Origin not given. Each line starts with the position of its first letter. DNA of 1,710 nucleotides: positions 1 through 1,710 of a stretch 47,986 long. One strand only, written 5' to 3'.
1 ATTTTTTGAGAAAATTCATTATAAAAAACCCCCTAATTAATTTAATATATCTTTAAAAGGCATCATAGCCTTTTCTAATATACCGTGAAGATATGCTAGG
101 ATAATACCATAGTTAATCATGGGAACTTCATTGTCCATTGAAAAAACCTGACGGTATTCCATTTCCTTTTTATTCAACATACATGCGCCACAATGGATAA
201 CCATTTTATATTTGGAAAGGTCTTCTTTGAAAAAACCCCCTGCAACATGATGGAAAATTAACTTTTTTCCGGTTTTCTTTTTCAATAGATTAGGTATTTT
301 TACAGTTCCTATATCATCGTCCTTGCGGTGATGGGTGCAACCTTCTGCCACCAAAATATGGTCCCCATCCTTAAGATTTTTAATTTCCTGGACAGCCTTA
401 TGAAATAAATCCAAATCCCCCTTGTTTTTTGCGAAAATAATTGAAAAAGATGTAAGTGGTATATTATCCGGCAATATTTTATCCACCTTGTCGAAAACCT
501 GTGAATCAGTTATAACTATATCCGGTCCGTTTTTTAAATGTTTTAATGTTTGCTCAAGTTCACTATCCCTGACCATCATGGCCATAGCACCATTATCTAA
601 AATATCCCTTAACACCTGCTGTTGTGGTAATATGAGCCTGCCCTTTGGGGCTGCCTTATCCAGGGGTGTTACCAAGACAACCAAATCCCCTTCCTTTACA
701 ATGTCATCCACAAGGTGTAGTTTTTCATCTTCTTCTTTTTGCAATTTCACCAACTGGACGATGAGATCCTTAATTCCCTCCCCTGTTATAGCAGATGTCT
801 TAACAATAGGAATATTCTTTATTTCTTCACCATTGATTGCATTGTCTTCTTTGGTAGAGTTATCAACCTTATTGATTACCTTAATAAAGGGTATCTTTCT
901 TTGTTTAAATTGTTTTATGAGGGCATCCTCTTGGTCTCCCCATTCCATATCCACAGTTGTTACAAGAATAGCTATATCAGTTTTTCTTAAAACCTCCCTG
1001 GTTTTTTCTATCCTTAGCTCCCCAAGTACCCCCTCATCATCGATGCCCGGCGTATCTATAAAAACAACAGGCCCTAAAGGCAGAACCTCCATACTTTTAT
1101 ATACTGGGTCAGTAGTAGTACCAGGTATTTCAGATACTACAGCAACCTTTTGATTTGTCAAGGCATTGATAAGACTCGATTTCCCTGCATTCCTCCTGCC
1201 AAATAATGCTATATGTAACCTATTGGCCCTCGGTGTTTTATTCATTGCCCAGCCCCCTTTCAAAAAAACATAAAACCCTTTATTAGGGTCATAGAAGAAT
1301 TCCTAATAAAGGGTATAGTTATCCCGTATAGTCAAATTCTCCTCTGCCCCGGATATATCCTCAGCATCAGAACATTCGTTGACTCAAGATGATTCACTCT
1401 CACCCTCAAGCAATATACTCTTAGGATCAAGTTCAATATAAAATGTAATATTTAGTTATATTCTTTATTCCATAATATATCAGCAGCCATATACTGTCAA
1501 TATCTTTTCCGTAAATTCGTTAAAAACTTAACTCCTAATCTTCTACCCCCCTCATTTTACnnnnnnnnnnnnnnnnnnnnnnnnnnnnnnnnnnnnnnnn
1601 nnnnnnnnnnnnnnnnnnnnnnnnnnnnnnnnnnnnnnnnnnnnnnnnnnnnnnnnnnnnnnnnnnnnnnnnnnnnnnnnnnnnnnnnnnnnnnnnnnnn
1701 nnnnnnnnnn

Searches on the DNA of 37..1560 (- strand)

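Call 25: search_rna_families(source=window, start=1200, end=1560, threshold=evalue, max_evalue=10, show_alignments=2)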
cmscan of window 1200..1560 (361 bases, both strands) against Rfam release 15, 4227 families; matches with E-value up to 10: 3.
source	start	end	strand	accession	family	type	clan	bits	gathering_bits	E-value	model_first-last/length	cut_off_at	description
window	1379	1469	-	RF02084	STnc130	Gene; sRNA;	-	18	55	2.9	1-135/135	no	Enterobacteria sRNA STnc130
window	1349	1511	-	RF01295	SCARNA7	Gene; snRNA; snoRNA; scaRNA;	-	16.2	65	0.051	1-330/330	no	Small Cajal body-specific RNA 7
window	1258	1297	-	RF01334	CRISPR-DR21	Gene; CRISPR;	-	15.7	48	6.3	1-37/37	no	CRISPR RNA direct repeat element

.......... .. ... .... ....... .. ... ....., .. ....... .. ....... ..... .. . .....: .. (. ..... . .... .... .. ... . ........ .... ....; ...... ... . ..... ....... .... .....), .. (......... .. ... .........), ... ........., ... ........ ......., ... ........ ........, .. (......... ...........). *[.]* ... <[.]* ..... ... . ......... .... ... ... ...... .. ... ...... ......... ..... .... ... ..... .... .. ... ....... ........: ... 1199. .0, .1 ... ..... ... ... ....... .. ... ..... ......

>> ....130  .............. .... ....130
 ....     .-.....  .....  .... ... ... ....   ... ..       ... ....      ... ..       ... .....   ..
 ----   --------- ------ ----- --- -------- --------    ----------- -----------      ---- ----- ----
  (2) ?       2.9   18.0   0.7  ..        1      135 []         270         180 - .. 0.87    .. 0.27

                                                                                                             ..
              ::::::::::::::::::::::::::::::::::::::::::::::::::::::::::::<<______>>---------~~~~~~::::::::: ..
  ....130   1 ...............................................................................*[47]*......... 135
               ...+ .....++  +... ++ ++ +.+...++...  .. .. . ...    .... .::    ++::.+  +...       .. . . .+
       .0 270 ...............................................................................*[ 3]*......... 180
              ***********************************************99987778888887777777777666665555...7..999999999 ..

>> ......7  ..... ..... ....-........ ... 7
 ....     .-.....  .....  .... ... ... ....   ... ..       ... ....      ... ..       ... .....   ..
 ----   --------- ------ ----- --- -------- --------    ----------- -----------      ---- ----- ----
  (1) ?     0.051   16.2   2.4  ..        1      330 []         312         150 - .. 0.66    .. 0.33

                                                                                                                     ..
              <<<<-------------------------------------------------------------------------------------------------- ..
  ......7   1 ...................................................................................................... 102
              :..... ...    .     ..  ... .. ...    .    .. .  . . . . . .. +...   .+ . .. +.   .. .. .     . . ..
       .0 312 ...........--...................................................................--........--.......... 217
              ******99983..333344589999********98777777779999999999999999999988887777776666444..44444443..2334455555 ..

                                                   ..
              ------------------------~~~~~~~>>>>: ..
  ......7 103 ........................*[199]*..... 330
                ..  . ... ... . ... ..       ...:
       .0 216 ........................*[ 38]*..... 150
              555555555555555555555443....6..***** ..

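Call 35: build_rna_model(alignment_id=A2)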
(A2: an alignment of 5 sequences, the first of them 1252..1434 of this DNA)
Model R1 built from alignment A2 (5 sequences, 198 columns); structure: RNAalifold consensus.
model positions 164; base pairs 31; branch points 2; effective number of sequences 1.87; information 0.59 bits per position. Calibrated on 0.2 Mb of random sequence (short: E-values are rough).
structure used (alignment columns):
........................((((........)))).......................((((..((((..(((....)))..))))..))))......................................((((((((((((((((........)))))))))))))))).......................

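Call 36: search_with_rna_model(model_id=R1, sources=[window, L021, L022, L023, L024, L025, L026, L027, L028, L029, L030, L031, L032, L033, L034, L035, L036, L037, L038, L039, L040, L041, L042, L043, L044, L045, L046, L047, L048, L049, L050, L051, L052, L053, L054, L055, L056, L057, L058, L059, L060, L061, L062, L063, L064, L065, L066, L067, L068, L069, L070, L071, L072, L073, L074, L075, L076, L077, L078, L079, L080, L081, L082, L083, L084, L085, L086, L087, L088, L089, L090, L091, L092, L093, L094, L095, L096, L097, L098, L099, L100, L001, L002, L003], max_evalue=1)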
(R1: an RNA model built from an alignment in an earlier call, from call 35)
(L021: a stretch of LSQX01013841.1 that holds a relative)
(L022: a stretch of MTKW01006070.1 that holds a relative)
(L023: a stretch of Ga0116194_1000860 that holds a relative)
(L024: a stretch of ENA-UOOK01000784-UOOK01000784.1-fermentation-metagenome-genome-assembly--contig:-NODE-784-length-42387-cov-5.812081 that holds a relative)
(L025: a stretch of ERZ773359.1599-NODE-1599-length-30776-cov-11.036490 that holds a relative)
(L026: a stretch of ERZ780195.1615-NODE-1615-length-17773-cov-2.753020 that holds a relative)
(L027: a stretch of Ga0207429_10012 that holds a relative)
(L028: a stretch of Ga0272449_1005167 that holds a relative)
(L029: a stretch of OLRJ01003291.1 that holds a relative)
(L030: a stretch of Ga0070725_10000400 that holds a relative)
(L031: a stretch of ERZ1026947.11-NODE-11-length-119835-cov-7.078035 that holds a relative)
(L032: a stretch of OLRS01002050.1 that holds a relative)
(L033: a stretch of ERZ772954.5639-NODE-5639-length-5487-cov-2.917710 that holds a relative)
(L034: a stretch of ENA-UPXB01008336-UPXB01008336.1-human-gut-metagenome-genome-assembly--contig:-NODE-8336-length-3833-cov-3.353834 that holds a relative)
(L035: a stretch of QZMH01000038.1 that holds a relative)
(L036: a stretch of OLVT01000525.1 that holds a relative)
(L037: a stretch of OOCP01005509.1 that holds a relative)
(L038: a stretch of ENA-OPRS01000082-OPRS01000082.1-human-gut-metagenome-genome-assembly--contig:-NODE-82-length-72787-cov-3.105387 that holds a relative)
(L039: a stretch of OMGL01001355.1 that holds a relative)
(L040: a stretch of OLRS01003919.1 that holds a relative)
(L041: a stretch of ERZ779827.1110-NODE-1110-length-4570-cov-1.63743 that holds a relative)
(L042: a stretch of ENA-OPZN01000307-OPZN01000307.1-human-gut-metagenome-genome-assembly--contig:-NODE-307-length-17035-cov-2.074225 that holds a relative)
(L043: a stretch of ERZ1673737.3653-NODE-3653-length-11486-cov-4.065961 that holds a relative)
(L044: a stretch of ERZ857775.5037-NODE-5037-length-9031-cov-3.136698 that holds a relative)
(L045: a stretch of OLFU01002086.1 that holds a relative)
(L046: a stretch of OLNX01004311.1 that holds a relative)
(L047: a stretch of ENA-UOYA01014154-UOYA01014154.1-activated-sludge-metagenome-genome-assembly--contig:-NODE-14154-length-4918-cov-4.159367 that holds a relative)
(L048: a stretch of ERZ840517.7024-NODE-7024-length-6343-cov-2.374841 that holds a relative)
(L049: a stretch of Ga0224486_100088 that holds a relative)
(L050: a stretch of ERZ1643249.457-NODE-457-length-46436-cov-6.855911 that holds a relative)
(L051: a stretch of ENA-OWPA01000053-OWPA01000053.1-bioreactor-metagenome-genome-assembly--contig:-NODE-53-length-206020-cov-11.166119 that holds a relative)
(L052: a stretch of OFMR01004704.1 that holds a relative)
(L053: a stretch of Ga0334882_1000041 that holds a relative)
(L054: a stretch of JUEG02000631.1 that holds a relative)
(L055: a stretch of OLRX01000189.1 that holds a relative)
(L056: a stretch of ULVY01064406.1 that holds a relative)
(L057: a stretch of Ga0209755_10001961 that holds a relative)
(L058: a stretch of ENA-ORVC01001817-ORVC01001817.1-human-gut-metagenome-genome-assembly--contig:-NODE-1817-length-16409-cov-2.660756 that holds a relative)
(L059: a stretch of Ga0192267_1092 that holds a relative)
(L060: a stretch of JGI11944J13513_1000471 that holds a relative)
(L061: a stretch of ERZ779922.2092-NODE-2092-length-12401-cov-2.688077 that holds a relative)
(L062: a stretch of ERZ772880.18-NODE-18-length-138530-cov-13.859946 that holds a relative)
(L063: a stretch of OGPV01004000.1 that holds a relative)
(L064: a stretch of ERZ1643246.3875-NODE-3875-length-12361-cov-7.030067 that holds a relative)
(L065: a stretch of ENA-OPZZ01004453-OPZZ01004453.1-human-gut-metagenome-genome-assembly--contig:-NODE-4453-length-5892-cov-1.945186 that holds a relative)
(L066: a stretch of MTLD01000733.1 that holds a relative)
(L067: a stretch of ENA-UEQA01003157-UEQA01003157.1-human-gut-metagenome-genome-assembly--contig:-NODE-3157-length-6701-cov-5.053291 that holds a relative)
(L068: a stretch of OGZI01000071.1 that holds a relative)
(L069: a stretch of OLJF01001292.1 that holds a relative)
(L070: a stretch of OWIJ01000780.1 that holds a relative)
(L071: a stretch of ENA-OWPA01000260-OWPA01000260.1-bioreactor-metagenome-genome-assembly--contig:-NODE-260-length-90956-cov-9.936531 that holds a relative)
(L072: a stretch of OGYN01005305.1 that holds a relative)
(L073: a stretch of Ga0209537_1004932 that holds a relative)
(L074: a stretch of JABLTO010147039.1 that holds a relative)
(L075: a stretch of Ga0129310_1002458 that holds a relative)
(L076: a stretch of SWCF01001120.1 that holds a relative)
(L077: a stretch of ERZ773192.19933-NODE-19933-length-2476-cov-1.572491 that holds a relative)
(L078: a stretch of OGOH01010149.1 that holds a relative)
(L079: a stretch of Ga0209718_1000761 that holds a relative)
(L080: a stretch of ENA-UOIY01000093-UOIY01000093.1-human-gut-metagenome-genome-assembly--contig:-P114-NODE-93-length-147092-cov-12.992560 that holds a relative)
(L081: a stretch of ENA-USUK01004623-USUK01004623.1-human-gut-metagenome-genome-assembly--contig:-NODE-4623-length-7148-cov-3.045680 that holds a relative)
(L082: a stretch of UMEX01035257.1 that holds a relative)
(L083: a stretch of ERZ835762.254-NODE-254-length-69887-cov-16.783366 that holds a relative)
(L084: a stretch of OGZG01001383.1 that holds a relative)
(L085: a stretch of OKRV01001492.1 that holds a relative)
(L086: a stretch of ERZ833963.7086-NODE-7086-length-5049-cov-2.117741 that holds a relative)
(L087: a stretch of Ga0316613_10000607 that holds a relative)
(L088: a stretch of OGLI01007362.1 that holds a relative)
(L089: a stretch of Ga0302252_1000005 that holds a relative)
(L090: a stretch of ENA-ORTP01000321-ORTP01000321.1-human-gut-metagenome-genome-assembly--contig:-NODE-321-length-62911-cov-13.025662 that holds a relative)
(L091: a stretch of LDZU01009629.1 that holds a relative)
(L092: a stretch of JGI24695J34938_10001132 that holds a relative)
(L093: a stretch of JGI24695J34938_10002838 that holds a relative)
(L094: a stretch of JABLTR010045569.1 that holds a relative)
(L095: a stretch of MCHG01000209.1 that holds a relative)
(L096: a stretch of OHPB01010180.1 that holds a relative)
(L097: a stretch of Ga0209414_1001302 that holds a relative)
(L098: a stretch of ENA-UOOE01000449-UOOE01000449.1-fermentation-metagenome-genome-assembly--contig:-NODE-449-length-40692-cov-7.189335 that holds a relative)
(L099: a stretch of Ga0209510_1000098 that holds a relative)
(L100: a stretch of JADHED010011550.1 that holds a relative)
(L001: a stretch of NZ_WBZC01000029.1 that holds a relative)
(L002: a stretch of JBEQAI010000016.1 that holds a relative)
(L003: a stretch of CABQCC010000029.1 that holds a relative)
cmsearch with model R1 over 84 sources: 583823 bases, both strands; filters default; matches with E-value up to 1: 20.
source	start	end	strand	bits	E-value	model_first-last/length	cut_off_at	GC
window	1264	1433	-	163.3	7e-39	1-164/164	no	0.38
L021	2822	2981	+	161.1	2.5e-38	1-164/164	no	0.44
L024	2821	2982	+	155.7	6.1e-37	1-164/164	no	0.4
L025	2823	2982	+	144.7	4e-34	1-164/164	no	0.43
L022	1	161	+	137.8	2.4e-32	14-164/164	5'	0.41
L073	2816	2948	+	30.4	7.7e-05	1-164/164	no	0.33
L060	144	313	+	28.5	0.00024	1-164/164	no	0.41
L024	2934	2973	-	22.4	0.0086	112-153/164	no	0.32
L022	111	158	-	20.9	0.02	106-153/164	no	0.4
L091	1047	1133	+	19.4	0.049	1-164/164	no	0.38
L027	4205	4327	-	19.4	0.052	1-164/164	no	0.29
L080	6853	7052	+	18.3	0.095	1-164/164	no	0.41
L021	2932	2969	-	17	0.21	115-152/164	no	0.39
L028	4204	4332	-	16.5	0.28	1-164/164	no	0.29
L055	6904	7104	+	16.2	0.33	1-164/164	no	0.42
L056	6904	7104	+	16.2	0.33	1-164/164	no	0.42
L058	6904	7104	+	16.2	0.33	1-164/164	no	0.42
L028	4117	4265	+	15.9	0.39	1-164/164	no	0.36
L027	4117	4259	+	15.4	0.55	1-164/164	no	0.35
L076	1571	1677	+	14.5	0.9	1-164/164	no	0.35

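Call 61: search_with_rna_model(model_id=R1, sources=[L105, L106, L107, L108, L109, L110, L111, window, L021, L022, L024, L025], max_evalue=1, make_alignment=true)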
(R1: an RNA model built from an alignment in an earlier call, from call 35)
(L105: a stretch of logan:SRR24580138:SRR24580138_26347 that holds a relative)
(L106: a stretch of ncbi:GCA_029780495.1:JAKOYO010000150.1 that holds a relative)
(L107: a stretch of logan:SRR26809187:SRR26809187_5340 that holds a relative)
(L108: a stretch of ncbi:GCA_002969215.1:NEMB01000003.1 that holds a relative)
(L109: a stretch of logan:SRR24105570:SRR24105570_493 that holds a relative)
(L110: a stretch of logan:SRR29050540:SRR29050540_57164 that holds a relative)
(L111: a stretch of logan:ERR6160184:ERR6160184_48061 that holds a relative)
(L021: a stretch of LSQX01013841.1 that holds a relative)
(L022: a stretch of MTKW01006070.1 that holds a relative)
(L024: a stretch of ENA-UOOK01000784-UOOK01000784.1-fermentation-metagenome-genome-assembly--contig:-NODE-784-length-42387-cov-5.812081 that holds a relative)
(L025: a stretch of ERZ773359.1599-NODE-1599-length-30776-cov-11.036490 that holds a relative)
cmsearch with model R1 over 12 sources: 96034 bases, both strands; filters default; matches with E-value up to 1: 21.
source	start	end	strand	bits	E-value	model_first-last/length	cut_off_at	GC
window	1264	1433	-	163.3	1.2e-39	1-164/164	no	0.38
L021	2822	2981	+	161.1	4.1e-39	1-164/164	no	0.44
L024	2821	2982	+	155.7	1e-37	1-164/164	no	0.4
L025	2823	2982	+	144.7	6.5e-35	1-164/164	no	0.43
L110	342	511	+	141.3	5e-34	1-164/164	no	0.41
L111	320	489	+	141.3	5e-34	1-164/164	no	0.41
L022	1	161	+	137.8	3.9e-33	14-164/164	5'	0.41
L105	1309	1469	+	126.1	3.8e-30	1-164/164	no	0.45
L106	1309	1469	+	126.1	3.8e-30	1-164/164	no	0.45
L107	1309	1469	+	126.1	3.8e-30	1-164/164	no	0.45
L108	1309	1469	+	126.1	3.8e-30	1-164/164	no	0.45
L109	1404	1573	+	123.9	1.4e-29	1-164/164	no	0.46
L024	2934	2973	-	22.4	0.0014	112-153/164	no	0.32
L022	111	158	-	20.9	0.0033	106-153/164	no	0.4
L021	2932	2969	-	17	0.035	115-152/164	no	0.39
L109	1522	1568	-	16.2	0.054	108-153/164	no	0.45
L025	2933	2972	-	13.4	0.28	113-153/164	no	0.43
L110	462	499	-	13.4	0.28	115-152/164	no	0.39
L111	440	477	-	13.4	0.28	115-152/164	no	0.39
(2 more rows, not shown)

Alignment A4: 21 matches aligned to the model, 226 columns, each read 5' to 3' on its own strand. Consensus structure (alignment columns), stored with it:
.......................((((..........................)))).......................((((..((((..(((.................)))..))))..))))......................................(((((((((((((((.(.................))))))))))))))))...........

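Call 74: search_rna_families(sources=[L108, L109, L110, L021, L024, L025], threshold=evalue, max_evalue=1)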
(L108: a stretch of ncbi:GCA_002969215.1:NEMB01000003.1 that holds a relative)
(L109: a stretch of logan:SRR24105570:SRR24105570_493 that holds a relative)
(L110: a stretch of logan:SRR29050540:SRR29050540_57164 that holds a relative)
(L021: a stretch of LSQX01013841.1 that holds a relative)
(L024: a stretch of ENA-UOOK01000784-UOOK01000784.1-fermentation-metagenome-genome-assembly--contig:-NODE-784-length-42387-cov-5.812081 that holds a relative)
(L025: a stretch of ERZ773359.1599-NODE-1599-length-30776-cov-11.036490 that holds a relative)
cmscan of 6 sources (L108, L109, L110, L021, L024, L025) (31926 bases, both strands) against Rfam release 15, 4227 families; matches with E-value up to 1: 1.
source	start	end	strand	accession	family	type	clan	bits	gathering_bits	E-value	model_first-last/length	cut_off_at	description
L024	6721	6829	+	RF00516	ylbH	Cis-reg; leader;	-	22.3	50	0.87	1-122/122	no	ylbH leader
